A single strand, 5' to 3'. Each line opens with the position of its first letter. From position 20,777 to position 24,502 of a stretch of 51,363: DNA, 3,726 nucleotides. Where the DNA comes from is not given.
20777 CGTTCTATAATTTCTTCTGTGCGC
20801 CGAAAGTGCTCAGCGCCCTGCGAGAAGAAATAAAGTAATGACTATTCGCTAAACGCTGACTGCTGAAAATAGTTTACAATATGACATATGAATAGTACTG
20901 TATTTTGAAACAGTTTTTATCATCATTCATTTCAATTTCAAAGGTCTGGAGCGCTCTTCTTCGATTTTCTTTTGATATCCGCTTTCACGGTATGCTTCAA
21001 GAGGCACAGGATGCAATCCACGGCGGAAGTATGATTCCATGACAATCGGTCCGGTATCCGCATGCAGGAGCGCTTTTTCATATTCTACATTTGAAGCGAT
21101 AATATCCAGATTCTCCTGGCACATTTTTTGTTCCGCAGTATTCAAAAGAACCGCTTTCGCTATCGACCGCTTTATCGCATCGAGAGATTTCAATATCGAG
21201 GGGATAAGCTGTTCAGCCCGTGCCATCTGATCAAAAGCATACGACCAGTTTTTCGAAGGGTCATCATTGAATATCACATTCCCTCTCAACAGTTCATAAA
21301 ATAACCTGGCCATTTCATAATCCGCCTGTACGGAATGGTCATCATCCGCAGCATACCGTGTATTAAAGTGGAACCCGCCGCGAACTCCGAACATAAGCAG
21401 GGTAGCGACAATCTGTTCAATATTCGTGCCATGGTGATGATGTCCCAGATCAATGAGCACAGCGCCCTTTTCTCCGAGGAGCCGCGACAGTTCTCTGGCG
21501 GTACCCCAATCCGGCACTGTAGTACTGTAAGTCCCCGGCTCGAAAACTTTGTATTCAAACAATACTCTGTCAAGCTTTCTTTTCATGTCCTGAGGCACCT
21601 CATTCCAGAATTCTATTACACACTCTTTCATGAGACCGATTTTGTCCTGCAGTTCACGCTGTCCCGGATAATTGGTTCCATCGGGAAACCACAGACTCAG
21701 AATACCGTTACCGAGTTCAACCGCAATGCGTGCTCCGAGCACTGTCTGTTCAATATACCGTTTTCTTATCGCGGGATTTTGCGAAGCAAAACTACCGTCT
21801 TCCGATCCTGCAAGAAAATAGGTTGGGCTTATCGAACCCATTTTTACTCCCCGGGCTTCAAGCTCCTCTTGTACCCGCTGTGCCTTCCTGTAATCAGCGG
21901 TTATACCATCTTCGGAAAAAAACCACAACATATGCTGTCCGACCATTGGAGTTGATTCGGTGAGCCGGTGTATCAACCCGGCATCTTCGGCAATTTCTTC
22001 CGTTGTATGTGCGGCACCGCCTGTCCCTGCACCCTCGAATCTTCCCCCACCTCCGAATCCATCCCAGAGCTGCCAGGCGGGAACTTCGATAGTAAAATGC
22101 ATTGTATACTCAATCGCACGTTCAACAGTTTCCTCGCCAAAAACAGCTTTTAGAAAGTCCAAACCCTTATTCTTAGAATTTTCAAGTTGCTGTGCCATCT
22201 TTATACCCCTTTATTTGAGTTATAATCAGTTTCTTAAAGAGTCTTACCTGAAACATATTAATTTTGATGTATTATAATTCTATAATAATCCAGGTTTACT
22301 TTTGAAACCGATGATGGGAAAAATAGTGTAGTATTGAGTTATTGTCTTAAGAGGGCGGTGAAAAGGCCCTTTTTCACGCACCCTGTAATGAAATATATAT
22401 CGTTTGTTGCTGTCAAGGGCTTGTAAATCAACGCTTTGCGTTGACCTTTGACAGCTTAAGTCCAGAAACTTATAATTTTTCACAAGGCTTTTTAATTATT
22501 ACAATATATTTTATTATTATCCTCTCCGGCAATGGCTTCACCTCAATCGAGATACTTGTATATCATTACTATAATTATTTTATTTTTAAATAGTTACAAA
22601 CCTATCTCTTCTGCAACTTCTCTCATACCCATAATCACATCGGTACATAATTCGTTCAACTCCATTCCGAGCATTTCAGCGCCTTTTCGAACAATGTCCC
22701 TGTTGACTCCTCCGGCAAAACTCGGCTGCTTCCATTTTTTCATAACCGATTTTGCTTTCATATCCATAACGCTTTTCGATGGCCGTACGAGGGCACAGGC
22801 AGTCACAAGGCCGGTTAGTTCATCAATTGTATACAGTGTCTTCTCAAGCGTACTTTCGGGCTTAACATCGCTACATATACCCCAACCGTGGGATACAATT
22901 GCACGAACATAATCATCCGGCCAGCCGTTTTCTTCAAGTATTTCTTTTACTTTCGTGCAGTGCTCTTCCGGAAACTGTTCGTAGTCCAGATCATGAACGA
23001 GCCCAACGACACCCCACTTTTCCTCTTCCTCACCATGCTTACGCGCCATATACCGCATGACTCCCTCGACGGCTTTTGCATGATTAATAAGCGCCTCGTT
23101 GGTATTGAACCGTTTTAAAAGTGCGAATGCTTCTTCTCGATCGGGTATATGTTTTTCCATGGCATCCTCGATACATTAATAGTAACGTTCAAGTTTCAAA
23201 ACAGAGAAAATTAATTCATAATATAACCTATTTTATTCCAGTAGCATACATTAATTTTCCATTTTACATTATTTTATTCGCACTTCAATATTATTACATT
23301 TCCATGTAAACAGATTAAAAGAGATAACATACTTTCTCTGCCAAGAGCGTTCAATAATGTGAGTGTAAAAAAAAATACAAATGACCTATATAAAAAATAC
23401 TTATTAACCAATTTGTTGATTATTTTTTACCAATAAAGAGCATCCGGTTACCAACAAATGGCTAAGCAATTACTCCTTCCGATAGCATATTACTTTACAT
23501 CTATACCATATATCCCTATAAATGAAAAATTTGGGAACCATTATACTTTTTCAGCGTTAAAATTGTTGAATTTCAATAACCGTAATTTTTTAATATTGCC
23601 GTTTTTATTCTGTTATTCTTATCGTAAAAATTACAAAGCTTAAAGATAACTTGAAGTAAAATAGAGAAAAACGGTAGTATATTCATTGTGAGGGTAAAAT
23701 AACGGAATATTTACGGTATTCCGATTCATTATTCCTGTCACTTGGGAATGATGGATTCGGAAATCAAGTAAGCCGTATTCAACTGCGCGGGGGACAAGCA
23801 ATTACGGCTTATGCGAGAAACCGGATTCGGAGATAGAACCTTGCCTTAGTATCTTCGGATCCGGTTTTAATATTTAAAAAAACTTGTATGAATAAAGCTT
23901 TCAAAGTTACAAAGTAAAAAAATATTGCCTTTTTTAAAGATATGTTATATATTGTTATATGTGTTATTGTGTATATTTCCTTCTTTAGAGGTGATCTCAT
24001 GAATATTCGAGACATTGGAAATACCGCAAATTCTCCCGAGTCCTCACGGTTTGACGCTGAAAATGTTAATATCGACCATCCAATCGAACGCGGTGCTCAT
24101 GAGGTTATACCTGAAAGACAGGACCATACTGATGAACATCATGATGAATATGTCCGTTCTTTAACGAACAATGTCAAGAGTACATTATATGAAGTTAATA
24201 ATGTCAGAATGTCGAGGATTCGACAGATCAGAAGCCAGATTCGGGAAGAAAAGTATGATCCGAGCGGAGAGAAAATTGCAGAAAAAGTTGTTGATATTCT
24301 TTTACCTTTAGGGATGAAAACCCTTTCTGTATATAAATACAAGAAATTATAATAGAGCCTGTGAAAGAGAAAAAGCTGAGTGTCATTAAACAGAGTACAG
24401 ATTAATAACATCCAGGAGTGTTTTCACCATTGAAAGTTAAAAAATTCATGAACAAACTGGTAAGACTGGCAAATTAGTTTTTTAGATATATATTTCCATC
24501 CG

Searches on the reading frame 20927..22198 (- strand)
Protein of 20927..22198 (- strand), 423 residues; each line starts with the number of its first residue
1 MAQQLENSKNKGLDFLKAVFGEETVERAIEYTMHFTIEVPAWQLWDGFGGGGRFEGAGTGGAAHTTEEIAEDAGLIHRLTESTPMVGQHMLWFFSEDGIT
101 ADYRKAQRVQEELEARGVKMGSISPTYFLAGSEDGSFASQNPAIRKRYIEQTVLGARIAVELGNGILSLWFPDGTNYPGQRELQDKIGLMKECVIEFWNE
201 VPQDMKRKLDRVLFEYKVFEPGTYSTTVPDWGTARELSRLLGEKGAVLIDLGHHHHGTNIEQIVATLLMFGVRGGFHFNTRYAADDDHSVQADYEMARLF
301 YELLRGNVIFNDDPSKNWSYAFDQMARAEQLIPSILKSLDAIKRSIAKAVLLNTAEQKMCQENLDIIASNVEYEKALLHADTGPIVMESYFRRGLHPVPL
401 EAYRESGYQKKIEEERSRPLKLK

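Call 12: search_protein_families(library=pfam, proteins=[window:20927-22198:-])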
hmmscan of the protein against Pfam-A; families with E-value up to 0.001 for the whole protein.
window:20927-22198:- (423 aa): 2 families
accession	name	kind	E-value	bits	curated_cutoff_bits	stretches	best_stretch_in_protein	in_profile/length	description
PF06134.17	RhaA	-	4.2e-08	33.2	22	1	58-309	62-317/417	L-rhamnose isomerase (RhaA)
PF01261.30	AP_endonuc_2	-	1.7e-05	25.1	31.1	1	105-288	29-195/249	Xylose isomerase-like TIM barrel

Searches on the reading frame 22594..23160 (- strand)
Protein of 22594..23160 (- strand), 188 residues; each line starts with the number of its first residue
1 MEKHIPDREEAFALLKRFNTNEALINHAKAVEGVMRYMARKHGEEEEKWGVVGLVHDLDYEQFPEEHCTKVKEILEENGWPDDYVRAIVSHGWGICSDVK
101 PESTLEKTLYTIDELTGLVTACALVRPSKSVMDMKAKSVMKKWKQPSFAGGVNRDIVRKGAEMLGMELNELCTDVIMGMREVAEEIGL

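Call 12: search_protein_families(library=pfam, proteins=[window:22594-23160:-])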
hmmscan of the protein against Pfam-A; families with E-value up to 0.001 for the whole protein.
window:22594-23160:- (188 aa): 1 family
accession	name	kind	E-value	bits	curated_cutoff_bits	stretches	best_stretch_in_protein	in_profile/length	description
PF01966.28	HD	-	2e-05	25.3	22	1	25-91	2-85/116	HD domain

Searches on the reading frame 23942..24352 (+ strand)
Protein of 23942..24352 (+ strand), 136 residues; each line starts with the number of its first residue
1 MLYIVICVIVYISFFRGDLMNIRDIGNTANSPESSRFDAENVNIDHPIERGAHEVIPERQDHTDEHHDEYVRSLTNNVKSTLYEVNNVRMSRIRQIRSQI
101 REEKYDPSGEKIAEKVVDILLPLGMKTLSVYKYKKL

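Call 66: search_protein_families(library=pfam, proteins=[window:23942-24352:+], max_evalue=0.01)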
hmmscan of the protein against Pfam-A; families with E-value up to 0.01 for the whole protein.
window:23942-24352:+ (136 aa): 1 family
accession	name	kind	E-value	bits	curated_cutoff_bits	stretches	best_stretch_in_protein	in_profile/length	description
PF04316.19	FlgM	-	5.6e-07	30.1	25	1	78-117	15-54/55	Anti-sigma-28 factor, FlgM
